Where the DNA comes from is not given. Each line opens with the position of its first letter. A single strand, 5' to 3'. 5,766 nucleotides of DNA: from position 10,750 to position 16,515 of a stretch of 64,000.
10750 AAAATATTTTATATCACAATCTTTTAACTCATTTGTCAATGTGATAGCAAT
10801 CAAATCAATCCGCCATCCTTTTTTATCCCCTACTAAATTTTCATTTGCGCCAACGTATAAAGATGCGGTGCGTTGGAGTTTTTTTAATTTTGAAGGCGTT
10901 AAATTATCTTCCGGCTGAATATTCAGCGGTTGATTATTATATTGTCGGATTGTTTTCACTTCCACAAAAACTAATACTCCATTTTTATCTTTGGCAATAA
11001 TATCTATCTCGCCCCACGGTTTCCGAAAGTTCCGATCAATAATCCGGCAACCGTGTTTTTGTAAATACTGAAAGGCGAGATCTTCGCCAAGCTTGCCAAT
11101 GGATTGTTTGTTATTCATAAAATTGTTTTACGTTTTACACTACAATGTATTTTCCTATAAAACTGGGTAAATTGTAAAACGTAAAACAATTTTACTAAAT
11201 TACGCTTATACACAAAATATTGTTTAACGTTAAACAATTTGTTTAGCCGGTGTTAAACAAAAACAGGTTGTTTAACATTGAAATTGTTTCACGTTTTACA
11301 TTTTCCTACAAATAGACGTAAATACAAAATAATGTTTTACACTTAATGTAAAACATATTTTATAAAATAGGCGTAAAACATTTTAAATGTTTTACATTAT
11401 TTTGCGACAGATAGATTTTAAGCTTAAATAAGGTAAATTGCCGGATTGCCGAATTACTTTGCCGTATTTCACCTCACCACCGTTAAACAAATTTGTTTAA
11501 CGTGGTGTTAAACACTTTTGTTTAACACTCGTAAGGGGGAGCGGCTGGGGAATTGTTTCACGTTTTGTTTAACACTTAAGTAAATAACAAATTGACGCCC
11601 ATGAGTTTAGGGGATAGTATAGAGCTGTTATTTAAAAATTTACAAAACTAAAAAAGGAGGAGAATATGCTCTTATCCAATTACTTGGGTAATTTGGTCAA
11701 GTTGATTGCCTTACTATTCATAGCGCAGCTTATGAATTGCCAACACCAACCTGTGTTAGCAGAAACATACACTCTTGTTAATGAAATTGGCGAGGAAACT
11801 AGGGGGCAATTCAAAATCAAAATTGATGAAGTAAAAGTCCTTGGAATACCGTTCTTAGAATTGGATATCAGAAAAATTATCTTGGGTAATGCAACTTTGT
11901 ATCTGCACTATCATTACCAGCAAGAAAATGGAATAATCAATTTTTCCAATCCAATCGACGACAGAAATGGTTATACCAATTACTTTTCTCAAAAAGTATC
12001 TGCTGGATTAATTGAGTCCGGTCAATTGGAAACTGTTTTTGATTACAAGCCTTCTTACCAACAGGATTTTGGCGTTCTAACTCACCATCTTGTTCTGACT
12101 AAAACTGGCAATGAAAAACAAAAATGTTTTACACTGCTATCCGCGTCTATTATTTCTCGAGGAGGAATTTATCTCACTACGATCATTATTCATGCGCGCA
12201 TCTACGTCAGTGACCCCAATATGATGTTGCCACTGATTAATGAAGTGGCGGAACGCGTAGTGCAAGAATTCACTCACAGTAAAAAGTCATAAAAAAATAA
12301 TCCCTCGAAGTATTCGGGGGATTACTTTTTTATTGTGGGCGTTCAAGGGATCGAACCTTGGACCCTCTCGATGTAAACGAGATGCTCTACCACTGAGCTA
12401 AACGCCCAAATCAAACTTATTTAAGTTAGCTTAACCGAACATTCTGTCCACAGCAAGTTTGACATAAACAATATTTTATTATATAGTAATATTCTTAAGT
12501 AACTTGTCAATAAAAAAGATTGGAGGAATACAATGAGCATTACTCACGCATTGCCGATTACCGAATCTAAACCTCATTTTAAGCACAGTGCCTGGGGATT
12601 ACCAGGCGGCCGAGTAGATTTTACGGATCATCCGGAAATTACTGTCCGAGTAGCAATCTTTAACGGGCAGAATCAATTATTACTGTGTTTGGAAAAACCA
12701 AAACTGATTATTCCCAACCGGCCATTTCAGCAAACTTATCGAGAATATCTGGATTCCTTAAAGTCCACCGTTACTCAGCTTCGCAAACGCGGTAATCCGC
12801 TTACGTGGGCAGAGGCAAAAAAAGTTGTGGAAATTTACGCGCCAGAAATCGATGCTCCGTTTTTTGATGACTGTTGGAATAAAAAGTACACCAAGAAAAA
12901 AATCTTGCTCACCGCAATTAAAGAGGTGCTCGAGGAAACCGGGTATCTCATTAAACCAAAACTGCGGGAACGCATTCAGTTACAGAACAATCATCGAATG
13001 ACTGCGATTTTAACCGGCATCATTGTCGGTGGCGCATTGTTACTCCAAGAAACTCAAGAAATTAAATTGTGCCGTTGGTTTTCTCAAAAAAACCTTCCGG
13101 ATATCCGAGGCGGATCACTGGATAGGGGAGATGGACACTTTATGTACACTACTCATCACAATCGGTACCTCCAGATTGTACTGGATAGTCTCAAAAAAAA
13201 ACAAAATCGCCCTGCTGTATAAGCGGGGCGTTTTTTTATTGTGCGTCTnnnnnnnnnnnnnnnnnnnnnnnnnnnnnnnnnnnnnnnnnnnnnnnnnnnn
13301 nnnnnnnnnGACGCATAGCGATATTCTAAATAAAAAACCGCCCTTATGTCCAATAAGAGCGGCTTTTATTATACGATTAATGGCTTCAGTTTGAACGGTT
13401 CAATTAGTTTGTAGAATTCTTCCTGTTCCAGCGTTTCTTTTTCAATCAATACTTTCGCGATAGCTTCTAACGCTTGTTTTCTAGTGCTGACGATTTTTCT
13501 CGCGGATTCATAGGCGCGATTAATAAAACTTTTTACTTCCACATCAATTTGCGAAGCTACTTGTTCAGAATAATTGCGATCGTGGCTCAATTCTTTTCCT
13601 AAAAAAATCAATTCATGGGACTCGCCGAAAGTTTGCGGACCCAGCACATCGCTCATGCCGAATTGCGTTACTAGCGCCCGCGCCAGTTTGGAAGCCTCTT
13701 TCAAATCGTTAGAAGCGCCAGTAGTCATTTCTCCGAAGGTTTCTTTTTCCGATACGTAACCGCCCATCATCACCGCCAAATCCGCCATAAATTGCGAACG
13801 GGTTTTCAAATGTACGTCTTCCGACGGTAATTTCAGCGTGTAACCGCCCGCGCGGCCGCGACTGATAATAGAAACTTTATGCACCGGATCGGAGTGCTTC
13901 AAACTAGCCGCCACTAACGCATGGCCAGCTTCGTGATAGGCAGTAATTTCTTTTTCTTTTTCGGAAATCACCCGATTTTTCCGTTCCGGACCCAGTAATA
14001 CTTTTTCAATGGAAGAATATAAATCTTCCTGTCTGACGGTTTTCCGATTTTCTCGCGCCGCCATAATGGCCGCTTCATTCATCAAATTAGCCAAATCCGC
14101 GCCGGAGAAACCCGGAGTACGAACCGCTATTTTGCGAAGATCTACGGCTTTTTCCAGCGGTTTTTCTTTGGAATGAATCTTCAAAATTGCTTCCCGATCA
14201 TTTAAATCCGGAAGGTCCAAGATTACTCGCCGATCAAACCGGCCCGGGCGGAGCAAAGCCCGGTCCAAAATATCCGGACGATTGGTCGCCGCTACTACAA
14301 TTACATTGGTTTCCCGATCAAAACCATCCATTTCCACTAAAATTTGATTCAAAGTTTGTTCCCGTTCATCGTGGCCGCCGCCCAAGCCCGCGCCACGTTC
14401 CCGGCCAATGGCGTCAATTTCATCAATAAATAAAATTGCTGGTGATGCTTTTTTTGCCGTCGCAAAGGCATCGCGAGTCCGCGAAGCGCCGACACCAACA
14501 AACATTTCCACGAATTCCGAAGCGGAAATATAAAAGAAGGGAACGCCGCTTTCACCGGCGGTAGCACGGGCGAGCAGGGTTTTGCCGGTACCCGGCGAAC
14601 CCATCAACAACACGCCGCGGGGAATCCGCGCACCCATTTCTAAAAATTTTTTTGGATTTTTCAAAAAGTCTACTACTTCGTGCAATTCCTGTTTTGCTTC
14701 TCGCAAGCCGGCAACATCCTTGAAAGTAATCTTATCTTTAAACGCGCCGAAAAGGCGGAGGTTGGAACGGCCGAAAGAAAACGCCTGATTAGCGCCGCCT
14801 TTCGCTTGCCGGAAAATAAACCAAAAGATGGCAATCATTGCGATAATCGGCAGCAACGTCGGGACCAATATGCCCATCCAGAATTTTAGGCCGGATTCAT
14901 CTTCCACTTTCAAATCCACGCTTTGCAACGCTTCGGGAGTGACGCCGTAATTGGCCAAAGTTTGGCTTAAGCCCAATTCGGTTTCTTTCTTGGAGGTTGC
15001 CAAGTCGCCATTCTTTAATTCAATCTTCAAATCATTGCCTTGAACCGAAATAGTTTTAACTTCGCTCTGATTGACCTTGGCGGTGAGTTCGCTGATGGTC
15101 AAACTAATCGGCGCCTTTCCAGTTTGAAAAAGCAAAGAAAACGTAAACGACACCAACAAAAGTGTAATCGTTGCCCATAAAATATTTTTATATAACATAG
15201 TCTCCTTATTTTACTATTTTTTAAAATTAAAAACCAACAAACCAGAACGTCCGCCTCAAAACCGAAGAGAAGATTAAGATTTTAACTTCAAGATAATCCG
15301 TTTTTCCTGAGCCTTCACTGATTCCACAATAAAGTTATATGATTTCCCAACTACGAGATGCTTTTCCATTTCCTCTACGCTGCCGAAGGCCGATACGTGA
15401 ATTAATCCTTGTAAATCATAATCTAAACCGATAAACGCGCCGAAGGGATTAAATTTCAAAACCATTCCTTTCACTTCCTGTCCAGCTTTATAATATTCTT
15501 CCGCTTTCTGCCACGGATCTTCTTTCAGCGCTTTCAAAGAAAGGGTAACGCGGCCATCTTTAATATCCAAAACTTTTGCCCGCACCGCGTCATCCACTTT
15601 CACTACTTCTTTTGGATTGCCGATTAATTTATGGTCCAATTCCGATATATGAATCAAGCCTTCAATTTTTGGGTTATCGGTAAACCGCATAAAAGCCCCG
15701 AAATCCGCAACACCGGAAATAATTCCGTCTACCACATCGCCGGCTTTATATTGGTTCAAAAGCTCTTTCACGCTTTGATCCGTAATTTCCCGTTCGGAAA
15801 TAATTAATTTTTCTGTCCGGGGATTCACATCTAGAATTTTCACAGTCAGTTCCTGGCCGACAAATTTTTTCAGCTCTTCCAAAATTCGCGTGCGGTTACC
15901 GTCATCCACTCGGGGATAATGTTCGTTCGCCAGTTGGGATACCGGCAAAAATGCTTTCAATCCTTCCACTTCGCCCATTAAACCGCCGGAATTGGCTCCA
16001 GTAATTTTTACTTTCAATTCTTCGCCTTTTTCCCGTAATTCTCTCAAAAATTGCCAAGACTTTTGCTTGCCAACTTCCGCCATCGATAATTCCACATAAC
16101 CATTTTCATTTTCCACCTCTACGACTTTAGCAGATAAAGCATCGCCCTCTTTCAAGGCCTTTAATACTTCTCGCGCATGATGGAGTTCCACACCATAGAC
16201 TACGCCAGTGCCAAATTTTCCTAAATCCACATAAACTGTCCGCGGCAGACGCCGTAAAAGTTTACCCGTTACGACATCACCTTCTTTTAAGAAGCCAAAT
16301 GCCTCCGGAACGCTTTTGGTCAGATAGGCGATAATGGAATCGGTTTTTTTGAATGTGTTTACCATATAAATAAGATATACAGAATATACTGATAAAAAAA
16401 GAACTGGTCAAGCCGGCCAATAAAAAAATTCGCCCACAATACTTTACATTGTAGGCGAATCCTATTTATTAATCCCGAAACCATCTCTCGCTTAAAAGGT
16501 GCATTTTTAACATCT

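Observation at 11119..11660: About 500 bp AT-rich intergenic region packed with perfect palindromes of two related motifs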

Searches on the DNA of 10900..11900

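Call 53: search_rna_families(source=window, start=10900, end=11900, threshold=evalue, max_evalue=1)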
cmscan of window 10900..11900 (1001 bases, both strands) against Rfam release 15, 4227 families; matches with E-value up to 1: 9.
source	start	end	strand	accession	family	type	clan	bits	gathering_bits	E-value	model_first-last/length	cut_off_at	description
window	11117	11195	-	RF03722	MIR4378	Gene; miRNA;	-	28.4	90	0.0075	1-91/91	no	MIR4378 microRNA precursor family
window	11115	11197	-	RF04225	MIR7502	Gene; miRNA;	-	28.2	71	0.71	1-143/143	no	MIR7502 microRNA precursor family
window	11117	11195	+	RF03722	MIR4378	Gene; miRNA;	-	27.6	90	0.012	1-91/91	no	MIR4378 microRNA precursor family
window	11123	11189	-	RF01859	Phe_leader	Cis-reg; leader;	-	23.7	55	0.23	24-84/125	no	Phenylalanine leader peptide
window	11215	11307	+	RF03926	MIR1435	Gene; miRNA;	-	23.7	94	0.67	1-186/186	no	MIR1435 microRNA precursor family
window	11123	11192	-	RF00950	mir-927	Gene; miRNA;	-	23.2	60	0.2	1-86/86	no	mir-927 microRNA precursor family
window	11117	11194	-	RF03926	MIR1435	Gene; miRNA;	-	23.1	94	0.91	1-186/186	no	MIR1435 microRNA precursor family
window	11172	11238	-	RF03362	mir-9436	Gene; miRNA;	-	21.6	80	0.15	1-66/66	no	mir-9436 microRNA precursor family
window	11224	11328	-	RF01494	rliD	Gene; antisense;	-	13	50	0.6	1-327/327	no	Listeria sRNA rliD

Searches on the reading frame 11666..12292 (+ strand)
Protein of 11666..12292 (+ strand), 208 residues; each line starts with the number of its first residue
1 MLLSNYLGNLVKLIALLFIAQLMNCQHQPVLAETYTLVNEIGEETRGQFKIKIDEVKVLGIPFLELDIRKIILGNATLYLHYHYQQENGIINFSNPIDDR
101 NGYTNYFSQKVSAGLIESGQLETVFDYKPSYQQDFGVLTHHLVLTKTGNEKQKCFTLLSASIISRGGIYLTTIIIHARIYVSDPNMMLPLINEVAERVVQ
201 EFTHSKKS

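Call 9: search_protein_families(library=pfam, proteins=[window:11666-12292:+])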
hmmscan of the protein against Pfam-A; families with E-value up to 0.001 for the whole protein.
window:11666-12292:+ (208 aa): 0 families

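Call 17: find_encoding_contigs(protein=window:11666-12292:+, flank=10000, max_places=10)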
Protein window:11666-12292:+ (208 aa): 11 contigs read that carry it; 7 places shown.
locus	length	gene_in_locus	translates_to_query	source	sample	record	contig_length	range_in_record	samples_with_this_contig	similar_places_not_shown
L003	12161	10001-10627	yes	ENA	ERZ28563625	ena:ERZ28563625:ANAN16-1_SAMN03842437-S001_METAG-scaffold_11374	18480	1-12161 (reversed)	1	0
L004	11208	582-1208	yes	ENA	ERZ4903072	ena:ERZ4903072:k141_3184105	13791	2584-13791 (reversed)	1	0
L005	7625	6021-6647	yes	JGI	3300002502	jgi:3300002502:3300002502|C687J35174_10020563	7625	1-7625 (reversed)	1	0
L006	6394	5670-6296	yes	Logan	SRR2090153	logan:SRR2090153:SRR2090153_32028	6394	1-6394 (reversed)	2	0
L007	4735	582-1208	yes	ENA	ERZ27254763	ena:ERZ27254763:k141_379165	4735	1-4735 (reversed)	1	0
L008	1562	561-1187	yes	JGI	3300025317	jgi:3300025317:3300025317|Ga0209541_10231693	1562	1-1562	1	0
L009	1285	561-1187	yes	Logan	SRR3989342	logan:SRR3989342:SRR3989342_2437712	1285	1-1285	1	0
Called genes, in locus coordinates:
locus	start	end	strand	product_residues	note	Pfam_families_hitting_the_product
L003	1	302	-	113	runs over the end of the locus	-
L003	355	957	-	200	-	PF00574:CLP_protease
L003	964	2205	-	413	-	PF05697:Trigger_N, PF00254:FKBP_C, PF05698:Trigger_C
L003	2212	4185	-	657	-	PF03030:H_PPase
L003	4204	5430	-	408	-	PF08529:NusA_N, PF13184:KH_NusA_1st, PF26594:KH_NusA_2nd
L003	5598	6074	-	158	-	-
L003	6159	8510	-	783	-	-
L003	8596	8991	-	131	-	-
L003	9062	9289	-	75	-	-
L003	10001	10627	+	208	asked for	-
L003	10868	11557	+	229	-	PF00293:NUDIX (faint)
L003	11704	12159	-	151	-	?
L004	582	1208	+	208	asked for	-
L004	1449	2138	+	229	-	PF00293:NUDIX (faint)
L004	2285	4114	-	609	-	PF00004:AAA, PF07728:AAA_5 (faint), PF17862:AAA_lid_3, PF01434:Peptidase_M41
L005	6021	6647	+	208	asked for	-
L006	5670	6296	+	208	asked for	-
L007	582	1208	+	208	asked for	-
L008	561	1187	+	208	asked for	-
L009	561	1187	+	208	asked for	-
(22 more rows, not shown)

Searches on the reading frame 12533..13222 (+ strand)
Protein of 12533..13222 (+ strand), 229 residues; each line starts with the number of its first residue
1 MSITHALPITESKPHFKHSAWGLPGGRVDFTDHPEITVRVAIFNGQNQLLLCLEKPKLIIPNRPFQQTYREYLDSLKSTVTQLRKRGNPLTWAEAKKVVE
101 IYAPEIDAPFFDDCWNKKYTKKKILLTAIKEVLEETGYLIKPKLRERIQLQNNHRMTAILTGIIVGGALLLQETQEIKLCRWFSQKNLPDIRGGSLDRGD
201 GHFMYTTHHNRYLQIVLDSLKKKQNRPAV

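Call 9: search_protein_families(library=pfam, proteins=[window:12533-13222:+])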
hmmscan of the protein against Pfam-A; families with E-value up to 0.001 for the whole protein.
window:12533-13222:+ (229 aa): 1 family
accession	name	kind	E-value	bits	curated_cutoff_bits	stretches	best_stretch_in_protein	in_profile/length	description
PF00293.34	NUDIX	-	7.7e-06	26.4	21.1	0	127-188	47-118/134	NUDIX domain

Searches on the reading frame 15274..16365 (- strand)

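Call 15: search_protein_families(library=pfam, proteins=[window:15274-16365:-])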
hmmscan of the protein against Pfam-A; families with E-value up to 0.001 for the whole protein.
window:15274-16365:- (363 aa): 4 families
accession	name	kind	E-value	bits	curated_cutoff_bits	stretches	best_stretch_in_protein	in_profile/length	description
PF00575.29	S1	-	2.1e-40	137.4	22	4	207-275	3-71/74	S1 RNA binding domain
PF23459.1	S1_RRP5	-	2.4e-14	54.1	27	0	206-277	1-72/72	RRP5 S1 domain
PF24685.1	OB_RRP5_4th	-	0.00072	20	31.5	0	230-279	32-84/92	RRP5 OB-fold domain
PF21710.3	Spt6_S1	-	0.00095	19.9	27.5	0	229-282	35-89/91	Spt6, S1/OB domain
